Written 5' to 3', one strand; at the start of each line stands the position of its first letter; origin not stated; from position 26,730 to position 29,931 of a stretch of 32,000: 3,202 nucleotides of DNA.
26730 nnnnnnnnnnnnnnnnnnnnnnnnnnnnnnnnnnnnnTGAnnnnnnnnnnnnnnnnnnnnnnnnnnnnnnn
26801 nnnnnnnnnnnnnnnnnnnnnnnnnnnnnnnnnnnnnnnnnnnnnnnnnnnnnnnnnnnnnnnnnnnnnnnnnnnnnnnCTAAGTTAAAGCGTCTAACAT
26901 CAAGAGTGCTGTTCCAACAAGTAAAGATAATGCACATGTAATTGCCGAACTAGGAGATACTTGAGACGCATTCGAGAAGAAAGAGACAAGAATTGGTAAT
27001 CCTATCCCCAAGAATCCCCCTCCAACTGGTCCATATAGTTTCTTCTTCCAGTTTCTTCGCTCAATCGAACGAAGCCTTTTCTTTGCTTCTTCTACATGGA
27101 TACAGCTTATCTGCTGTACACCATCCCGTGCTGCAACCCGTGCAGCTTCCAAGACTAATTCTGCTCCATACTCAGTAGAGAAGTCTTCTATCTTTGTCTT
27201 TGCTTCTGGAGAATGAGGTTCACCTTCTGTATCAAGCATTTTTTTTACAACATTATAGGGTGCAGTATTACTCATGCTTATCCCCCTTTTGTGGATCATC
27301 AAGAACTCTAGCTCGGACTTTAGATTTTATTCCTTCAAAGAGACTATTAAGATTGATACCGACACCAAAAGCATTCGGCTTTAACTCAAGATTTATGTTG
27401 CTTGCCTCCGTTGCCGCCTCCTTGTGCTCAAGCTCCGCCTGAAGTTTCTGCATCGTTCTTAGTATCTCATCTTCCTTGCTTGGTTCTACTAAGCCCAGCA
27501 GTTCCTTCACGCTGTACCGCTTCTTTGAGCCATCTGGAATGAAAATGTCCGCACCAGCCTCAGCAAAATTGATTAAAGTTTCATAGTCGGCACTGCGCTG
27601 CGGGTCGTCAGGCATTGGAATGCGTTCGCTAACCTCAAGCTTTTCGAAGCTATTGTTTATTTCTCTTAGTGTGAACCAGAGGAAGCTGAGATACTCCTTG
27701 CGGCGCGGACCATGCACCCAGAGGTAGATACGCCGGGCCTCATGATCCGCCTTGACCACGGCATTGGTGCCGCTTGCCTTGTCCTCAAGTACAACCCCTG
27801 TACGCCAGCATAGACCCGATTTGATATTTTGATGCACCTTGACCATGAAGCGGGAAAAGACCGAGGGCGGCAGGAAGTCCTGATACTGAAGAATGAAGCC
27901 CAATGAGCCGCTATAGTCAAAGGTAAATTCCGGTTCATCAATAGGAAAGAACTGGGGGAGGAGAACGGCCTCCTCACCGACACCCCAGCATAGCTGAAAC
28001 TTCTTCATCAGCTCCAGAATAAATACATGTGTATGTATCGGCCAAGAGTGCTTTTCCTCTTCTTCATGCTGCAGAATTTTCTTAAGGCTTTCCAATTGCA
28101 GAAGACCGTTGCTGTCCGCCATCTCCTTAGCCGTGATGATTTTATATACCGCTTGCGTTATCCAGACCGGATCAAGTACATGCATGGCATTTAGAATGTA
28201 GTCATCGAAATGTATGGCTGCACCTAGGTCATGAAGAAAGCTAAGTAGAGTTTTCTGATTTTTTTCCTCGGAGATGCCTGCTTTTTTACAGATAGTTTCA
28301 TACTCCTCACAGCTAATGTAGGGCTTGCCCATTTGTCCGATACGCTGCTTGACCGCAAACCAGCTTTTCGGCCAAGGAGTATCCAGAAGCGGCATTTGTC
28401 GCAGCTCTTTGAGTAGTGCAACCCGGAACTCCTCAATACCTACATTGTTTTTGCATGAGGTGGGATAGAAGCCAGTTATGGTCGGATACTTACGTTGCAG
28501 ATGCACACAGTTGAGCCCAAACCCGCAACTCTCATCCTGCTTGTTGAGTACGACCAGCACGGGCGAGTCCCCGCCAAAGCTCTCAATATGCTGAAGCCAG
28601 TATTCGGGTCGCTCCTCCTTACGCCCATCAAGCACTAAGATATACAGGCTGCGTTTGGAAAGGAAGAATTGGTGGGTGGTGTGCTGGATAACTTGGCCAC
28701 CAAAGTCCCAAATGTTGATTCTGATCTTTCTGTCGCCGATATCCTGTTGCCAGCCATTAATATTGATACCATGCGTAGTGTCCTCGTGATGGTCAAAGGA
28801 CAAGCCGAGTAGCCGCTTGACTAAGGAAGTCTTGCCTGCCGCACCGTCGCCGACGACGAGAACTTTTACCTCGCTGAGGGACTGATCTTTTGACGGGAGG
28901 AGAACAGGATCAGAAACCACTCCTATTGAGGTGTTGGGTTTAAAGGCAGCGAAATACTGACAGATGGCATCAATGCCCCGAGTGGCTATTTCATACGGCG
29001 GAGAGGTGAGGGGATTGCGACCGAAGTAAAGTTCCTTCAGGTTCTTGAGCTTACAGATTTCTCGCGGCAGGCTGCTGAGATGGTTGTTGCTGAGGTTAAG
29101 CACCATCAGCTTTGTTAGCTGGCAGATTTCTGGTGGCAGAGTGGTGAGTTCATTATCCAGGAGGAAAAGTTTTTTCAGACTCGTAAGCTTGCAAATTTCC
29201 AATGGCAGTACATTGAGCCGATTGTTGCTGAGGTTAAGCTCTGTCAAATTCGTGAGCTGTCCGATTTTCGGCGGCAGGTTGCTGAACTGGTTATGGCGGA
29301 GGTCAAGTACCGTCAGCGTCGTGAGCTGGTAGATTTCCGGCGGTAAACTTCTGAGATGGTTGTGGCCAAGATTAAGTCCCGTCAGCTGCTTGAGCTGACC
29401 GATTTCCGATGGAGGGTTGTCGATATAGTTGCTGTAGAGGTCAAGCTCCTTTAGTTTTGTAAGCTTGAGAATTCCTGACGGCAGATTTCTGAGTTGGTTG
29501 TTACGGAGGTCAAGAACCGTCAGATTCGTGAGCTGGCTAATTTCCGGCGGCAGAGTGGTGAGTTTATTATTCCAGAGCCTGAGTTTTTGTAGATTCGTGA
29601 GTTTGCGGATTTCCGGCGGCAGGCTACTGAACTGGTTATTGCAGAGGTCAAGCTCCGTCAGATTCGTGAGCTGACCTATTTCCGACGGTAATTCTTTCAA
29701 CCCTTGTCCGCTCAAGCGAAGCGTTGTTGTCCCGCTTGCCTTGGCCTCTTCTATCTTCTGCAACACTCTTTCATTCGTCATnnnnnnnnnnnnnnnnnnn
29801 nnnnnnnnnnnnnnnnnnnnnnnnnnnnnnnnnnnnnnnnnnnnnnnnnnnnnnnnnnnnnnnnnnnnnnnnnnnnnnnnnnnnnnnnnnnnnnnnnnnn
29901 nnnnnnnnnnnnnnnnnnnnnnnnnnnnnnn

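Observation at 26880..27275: The ROCO partner looks like a membrane-anchored histone fold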

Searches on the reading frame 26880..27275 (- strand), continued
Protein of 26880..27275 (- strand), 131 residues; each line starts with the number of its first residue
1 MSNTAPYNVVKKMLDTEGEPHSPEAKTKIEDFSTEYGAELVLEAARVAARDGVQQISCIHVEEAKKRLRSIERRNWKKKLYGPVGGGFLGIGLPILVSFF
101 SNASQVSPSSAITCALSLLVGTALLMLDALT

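Call 76: search_protein_families(library=padloc, proteins=[L015:1-1272:+, L016:3-1931:+, L015:1706-2161:+, L004:6618-7325:+, L007:6804-7496:+, L004:5691-6008:+, L014:5589-6011:+, L014:6426-6857:+, P0192, L012:2-1822:+], max_evalue=0.01)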
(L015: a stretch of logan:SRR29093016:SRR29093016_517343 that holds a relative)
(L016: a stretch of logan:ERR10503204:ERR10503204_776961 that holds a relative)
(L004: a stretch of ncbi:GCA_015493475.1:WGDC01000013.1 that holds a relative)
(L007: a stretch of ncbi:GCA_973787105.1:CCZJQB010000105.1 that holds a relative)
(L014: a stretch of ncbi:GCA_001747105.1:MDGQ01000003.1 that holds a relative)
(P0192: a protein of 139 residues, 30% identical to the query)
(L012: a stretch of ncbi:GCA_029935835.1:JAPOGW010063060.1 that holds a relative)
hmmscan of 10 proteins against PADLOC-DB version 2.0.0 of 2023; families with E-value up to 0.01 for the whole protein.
L015:1-1272:+ (423 aa): 0 families

L016:3-1931:+ (642 aa): 0 families

L015:1706-2161:+ (151 aa): 8 families
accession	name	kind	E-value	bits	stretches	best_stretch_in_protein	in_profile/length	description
PDLC02012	SAVED5--SAVED_TIR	-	1e-10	39.3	1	8-68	15-75/404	-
PDLC05062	PDC-S66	-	2.5e-09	35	1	3-69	145-212/282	-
PDLC03957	bSEFIR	-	3.6e-05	21.7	0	15-60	49-94/412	-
PDLC02403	Aga_TIR-PNTD1-PNTD2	-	0.00018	18.7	1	10-60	6-57/443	Class I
PDLC02421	Aga_TIR-PNTD1-PNTD2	-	0.00025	18.3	1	10-62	7-60/430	Class I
PDLC00424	ThsB1|ThsB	-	0.00047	18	1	7-71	102-167/234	TIR-like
PDLC00436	ThsB1|ThsB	-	0.00059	17.4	1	4-50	33-80/183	TIR-like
PDLC00422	ThsB1|ThsB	-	0.0031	15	1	3-38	37-72/194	TIR-like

L004:6618-7325:+ (235 aa): 0 families

L007:6804-7496:+ (230 aa): 0 families

L004:5691-6008:+ (105 aa): 0 families

L014:5589-6011:+ (140 aa): 0 families

L014:6426-6857:+ (143 aa): 0 families

P0192 (139 aa): 0 families

L012:2-1822:+ (606 aa): 1 family
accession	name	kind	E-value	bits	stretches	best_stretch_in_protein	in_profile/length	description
PDLC03839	LeoA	-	0.0016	15.6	1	109-142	53-85/559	-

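Call 77: search_protein_families(library=pfam, proteins=[L004:6618-7325:+, L007:6804-7496:+, L004:5691-6008:+, L006:5678-6004:+, L016:2534-2794:+], max_evalue=0.01)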
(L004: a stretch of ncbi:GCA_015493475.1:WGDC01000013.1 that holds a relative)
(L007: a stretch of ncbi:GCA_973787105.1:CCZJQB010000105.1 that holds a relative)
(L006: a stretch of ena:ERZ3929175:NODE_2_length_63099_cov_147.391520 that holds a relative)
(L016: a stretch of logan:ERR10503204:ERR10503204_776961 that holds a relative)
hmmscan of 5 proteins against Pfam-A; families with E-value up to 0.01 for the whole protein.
L004:6618-7325:+ (235 aa): 0 families

L007:6804-7496:+ (230 aa): 0 families

L004:5691-6008:+ (105 aa): 1 family
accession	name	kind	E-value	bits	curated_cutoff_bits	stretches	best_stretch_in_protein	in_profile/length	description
PF19094.5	EMC6_arch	-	0.0033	18.3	26.7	1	19-60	9-52/87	EMC6-arch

L006:5678-6004:+ (108 aa): 1 family
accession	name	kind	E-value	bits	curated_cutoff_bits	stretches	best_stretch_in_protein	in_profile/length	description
PF11982.13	DUF3483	-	0.0042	17.2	31.5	1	12-92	57-133/215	Domain of unknown function (DUF3483)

L016:2534-2794:+ (86 aa): 1 family
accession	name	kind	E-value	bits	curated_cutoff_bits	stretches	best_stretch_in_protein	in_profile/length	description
PF13676.11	TIR_2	-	3.5e-05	24.7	28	1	2-74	50-120/122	TIR domain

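Call 82: find_related_loci(query=A5, collection=metagenome_contigs, flank=4000)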
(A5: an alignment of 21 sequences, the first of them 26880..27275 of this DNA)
Query A5 (131 aa) in metagenome_contigs; peptide patterns used: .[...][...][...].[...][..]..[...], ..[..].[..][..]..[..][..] (x = any residue, [..] = any of these).
478 stretches matched a pattern, but none encodes a relative of the query by tblastn (E <= 1e-3).

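Call 90: search_dna_similar(query=P0192, collection=plasmids, mode=protein, max_evalue=0.001, max_rows=10)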
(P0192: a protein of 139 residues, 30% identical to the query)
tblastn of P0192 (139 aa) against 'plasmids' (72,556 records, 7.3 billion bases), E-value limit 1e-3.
No match.

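Call 91: search_dna_similar(query=P0192, collection=phages, mode=protein, max_evalue=0.001, max_rows=10)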
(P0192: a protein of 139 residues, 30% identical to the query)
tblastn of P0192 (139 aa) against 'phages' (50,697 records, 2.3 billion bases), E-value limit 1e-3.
No match.
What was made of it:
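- Tried and rejected: Phage and plasmid collections: tblastn of a main-family member (P0192) found no match (calls 90, 91), so I have no evidence that the family is phage- or plasmid-borne.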

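Call 95: find_encoding_contigs(protein=P0124, flank=5000, max_places=2)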
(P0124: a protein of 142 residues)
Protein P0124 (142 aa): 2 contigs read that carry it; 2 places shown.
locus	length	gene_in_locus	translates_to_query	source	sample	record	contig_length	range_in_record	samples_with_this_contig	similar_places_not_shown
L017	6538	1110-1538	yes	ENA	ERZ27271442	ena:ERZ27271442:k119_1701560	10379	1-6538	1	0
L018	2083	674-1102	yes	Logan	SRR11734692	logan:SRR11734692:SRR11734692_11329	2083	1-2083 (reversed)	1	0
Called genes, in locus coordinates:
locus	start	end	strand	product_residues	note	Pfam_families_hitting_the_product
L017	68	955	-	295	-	PF02311:AraC_binding (weak), PF12833:HTH_18, PF00165:HTH_AraC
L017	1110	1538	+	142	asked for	-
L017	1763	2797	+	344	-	PF01073:3Beta_HSD, PF01370:Epimerase, PF05368:NmrA, PF16363:GDP_Man_Dehyd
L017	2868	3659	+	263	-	-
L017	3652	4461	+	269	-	PF01467:CTP_transf_like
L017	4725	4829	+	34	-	-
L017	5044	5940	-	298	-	-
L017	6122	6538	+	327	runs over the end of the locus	PF06574:FAD_syn, PF01687:Flavokinase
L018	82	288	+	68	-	-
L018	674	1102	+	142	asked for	-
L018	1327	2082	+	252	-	?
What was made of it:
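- One divergent member (P0124) stands alone next to ordinary genes (call 95). One member has no obvious partner (call 95).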

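Call 96: find_encoding_contigs(protein=P0169, flank=5000, max_places=2)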
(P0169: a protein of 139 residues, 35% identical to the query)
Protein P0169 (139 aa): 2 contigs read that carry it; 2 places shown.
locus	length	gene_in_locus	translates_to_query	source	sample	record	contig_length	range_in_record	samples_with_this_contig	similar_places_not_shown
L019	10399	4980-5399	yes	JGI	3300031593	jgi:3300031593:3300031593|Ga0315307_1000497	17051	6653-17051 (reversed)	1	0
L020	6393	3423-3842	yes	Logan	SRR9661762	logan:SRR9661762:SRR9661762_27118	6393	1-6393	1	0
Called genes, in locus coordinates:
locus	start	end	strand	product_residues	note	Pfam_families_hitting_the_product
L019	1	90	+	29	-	?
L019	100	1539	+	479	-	PF01406:tRNA-synt_1e, PF01921:tRNA-synt_1f (faint), PF09334:tRNA-synt_1g, PF00133:tRNA-synt_1 (weak), PF09334:tRNA-synt_1g (weak), PF09190:DALR_2, PF23493:CysS_C (faint)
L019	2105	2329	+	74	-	PF18863:AbiJ_NTD4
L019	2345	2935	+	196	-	PF18863:AbiJ_NTD4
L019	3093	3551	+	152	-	-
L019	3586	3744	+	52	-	-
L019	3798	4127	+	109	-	-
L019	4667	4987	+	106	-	-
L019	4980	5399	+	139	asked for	-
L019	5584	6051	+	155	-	-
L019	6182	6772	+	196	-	-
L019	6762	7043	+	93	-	-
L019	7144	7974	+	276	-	-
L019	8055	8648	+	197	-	-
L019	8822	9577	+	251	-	-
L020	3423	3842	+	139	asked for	-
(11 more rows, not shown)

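Call 97: find_encoding_contigs(protein=P0197, flank=2000, max_places=3)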
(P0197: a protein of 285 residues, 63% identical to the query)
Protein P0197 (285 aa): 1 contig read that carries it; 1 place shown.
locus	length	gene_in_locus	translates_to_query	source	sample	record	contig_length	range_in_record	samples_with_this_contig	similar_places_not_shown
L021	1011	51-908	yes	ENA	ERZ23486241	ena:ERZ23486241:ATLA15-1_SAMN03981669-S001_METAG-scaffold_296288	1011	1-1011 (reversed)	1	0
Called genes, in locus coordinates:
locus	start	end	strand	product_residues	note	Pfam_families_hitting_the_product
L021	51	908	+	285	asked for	PF00560:LRR_1 (faint), PF23598:LRR_14 (weak), PF12799:LRR_4, PF13855:LRR_8, PF23598:LRR_14 (weak), PF12799:LRR_4 (weak)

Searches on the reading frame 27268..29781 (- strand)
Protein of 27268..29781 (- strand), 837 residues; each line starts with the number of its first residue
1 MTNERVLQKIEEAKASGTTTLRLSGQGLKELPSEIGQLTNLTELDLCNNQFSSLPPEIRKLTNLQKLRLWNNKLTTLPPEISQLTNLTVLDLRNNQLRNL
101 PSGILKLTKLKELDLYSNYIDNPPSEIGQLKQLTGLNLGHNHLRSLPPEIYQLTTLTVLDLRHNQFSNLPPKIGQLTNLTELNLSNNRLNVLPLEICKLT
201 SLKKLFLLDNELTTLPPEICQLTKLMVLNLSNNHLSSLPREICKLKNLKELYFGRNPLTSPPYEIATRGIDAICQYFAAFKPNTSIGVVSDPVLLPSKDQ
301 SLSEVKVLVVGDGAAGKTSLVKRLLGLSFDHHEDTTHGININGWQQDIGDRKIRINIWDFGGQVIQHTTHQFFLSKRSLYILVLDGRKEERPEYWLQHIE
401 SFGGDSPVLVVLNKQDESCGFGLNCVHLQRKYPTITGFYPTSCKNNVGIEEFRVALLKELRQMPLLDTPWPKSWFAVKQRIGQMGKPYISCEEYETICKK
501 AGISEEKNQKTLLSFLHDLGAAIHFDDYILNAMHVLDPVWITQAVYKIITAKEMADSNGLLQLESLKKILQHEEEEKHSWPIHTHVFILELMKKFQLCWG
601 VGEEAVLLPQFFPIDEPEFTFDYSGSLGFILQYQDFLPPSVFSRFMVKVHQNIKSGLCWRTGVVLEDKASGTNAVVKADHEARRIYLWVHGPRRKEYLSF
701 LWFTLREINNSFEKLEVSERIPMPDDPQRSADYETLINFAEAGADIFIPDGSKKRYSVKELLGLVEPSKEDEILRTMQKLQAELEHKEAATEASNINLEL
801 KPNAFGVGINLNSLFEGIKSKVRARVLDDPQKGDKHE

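Call 3: search_protein_families(library=pfam, proteins=[window:27268-29781:-], max_evalue=1)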
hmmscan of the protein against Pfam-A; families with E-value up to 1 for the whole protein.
window:27268-29781:- (837 aa): 17 families
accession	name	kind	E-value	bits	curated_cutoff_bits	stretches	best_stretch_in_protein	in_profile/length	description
PF16095.11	COR-A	-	5.4e-37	127.3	35.3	1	471-611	1-142/143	C-terminal of Roc, COR-A domain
PF13855.12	LRR_8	-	9.9e-35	118.6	27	6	62-120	1-61/61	Leucine rich repeat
PF12799.13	LRR_4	-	1.8e-34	117.4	27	6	62-101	1-40/44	Leucine Rich repeats (2 copies)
PF23598.1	LRR_14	-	4.8e-33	114.8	40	4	125-205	41-119/353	Leucine-rich repeat region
PF08477.19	Roc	-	4e-29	101.7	27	1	306-416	1-119/119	Ras of Complex, Roc, domain of DAPkinase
PF25497.1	COR-B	-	7.8e-29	100.8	27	1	626-762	3-143/145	C-terminal of Roc, COR-B domain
PF00560.39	LRR_1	-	6.9e-24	79.2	20.6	6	40-61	1-23/23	Leucine Rich Repeat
PF00071.28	Ras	-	1.9e-11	44.2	21.6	1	306-459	1-159/162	Ras family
PF00025.27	Arf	-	3.6e-09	36.8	22.3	1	302-417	12-127/174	ADP-ribosylation factor family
PF23211.1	LRR_LRWD1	-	5.1e-06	26.8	28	2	31-95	34-96/190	Leucine-rich repeat and WD repeat-containing protein 1, LRR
PF24048.1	LRR_NXF1-5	-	0.00011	22.2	30.5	1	221-278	78-135/142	NXF1/2/3/5 leucine-rich repeat domain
PF01926.29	MMR_HSR1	-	0.00026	21.5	21.9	1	306-414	1-113/113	50S ribosome-binding GTPase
PF05783.17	DLIC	-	0.0015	17.9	19.7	1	303-380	24-100/471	Dynein light intermediate chain (DLIC)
PF23952.1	LRR_EndoS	-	0.0026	18.4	27.9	1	8-49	74-116/116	Endo-beta-N-acetylglucosaminidase EndoS LRR domain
PF04670.18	Gtr1_RagA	-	0.0056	16.6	22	1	306-367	1-62/232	Gtr1/RagA G protein conserved region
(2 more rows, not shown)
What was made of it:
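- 27268..29781 (-): 837-aa ROCO gene: LRR (aa 1-290), Roc GTPase (about 300-460), COR-A (471-611), COR-B (626-762) and a 75-aa tail. No C-terminal effector domain. Pfam: COR-A 5e-37, LRR_8 1e-34, Roc 4e-29, COR-B 8e-29 (call 3).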

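Call 6: search_protein_families(library=ncbifam, proteins=[window:27268-29781:-], max_evalue=1)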
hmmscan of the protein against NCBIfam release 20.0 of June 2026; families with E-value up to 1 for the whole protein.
window:27268-29781:- (837 aa): 12 families
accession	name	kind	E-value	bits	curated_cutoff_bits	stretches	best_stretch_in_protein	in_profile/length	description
NF041351.1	XopL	equivalog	6.9e-40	137.2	500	4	61-176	152-270/497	type III secretion system leucine-rich repeat domain-containing effector XopL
NF041381.1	XopAC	subfamily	2.5e-37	128.7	450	2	5-150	53-203/451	XopAC/AvrAC family type III secretion system effector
NF041400.1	XopAE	equivalog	9.6e-35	120.4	600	2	96-262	31-201/478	type III secretion system effector XopAE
NF047464.1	FibnectbindLIC11051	equivalog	8.4e-32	110.4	1000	2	131-265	534-669/685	LIC_11051 family fibronectin-binding protein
NF033189.1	internalin_A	exception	3.7e-19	68.5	1600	2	21-121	255-351/799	class 1 internalin InlA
NF033190.2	inl_like_NEAT_1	exception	1.3e-15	56.8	1275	1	32-253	256-467/754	NEAT domain-containing leucine-rich repeat protein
TIGR00231.1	small_GTP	domain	4.8e-12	45.9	42.5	1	304-449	3-155/164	GTP-binding protein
NF033188.1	internalin_H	exception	1.7e-10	40.2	1050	2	82-238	95-245/548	InlH/InlC2 family class 1 internalin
NF011917.0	PRK15387.1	equivalog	7.3e-09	34.1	1243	1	6-262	191-418/788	type III secretion system effector E3 ubiquitin transferase SspH2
NF033187.0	internalin_J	exception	2.8e-07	29.2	1700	1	36-259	90-297/846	class 1 internalin InlJ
NF033186.1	internalin_K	exception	0.023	13.2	1100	1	35-118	90-174/604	class 1 internalin InlK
NF050005.1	ABC_ATPase_Uup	equivalog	0.078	11.1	900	0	726-822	74-165/636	ATP-binding cassette ATPase Uup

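Call 7: search_protein_families(library=padloc, proteins=[window:27268-29781:-], max_evalue=1)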
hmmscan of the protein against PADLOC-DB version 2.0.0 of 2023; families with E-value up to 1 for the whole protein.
window:27268-29781:- (837 aa): 2 families
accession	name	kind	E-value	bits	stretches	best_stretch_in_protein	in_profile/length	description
PDLC04140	mad8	-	0.0013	16.4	1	306-509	29-138/314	mads_8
PDLC03839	LeoA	-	0.034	11.2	1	300-328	53-80/559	-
